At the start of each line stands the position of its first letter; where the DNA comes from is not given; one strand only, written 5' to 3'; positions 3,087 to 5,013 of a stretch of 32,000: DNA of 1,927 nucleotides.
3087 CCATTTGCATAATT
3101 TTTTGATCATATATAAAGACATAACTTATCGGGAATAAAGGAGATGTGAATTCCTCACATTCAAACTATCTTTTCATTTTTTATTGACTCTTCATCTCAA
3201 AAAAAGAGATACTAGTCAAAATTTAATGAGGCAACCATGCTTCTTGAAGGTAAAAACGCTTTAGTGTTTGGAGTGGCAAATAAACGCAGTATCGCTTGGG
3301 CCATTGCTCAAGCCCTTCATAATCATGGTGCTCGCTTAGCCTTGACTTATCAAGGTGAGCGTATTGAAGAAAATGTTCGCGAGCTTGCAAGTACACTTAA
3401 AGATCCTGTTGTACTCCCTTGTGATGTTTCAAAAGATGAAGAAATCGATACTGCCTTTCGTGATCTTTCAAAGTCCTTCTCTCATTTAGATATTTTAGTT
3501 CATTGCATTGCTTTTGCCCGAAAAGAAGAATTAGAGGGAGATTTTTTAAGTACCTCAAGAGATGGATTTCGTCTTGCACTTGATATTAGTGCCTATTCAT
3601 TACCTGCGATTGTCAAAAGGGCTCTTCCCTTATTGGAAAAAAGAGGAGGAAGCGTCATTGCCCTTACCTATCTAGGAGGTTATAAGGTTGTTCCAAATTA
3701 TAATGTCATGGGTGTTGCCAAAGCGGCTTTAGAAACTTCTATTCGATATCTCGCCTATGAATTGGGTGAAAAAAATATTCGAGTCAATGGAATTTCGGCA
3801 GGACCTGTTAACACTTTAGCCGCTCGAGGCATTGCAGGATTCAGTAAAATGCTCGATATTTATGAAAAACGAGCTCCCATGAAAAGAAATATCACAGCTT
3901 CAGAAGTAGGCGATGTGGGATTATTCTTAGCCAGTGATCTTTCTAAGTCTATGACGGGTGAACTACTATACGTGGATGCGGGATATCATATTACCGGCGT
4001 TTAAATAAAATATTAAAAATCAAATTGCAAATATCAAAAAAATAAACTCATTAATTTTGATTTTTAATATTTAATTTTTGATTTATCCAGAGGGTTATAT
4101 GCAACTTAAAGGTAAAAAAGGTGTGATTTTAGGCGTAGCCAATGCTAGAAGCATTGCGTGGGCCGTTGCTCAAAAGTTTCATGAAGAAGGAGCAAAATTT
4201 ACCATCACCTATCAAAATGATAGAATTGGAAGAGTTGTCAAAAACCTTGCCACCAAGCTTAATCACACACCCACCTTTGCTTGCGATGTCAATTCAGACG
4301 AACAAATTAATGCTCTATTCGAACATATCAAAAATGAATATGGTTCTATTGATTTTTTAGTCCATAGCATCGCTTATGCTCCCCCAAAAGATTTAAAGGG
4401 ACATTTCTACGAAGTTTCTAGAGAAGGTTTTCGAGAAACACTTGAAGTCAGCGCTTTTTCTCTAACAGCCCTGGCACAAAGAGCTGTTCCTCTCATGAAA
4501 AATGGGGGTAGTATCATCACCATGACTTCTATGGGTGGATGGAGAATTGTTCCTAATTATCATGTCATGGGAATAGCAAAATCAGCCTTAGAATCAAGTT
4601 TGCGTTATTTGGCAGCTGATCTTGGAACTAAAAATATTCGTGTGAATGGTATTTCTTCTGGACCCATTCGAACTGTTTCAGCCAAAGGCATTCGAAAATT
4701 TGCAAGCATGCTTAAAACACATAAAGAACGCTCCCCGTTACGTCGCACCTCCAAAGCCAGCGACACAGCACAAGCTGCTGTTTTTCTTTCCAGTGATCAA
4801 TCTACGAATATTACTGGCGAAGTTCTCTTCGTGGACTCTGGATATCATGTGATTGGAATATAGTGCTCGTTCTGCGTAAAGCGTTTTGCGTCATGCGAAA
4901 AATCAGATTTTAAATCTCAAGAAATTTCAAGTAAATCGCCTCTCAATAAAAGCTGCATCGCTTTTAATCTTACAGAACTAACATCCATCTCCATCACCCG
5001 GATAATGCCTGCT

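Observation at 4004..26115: Family of stop-codon-proximal hairpins whose arms are tandem heptamers (7 loci, 3 sequence flavours)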

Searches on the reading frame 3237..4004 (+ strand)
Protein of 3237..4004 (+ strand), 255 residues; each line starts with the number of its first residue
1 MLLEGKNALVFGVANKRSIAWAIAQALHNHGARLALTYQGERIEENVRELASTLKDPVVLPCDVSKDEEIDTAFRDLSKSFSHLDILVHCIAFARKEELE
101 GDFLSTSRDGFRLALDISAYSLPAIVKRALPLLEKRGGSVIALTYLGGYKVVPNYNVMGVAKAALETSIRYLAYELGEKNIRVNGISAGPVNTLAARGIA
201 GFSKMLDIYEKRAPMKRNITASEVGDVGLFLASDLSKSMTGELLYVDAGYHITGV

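Call 60: search_protein_families(library=pfam, proteins=[window:3237-4004:+], max_evalue=0.0001)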
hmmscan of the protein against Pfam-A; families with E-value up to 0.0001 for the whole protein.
window:3237-4004:+ (255 aa): 3 families
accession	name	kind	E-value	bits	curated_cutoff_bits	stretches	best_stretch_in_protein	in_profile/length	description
PF13561.12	adh_short_C2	-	2.6e-89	299.3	27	1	12-251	1-236/236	Enoyl-(Acyl carrier protein) reductase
PF00106.31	adh_short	-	5.7e-22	78.6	26.6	1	8-196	3-187/195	short chain dehydrogenase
PF23441.1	SDR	-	1.1e-05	25.5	27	1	13-245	13-250/258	SDR-like rossmann domain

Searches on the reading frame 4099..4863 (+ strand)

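Call 60: search_protein_families(library=pfam, proteins=[window:4099-4863:+], max_evalue=0.0001)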
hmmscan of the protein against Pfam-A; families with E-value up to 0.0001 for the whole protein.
window:4099-4863:+ (254 aa): 2 families
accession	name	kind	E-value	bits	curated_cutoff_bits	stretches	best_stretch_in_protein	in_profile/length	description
PF13561.12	adh_short_C2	-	9.5e-86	287.6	27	1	12-250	1-236/236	Enoyl-(Acyl carrier protein) reductase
PF00106.31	adh_short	-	6.8e-28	97.9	26.6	1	11-200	4-192/195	short chain dehydrogenase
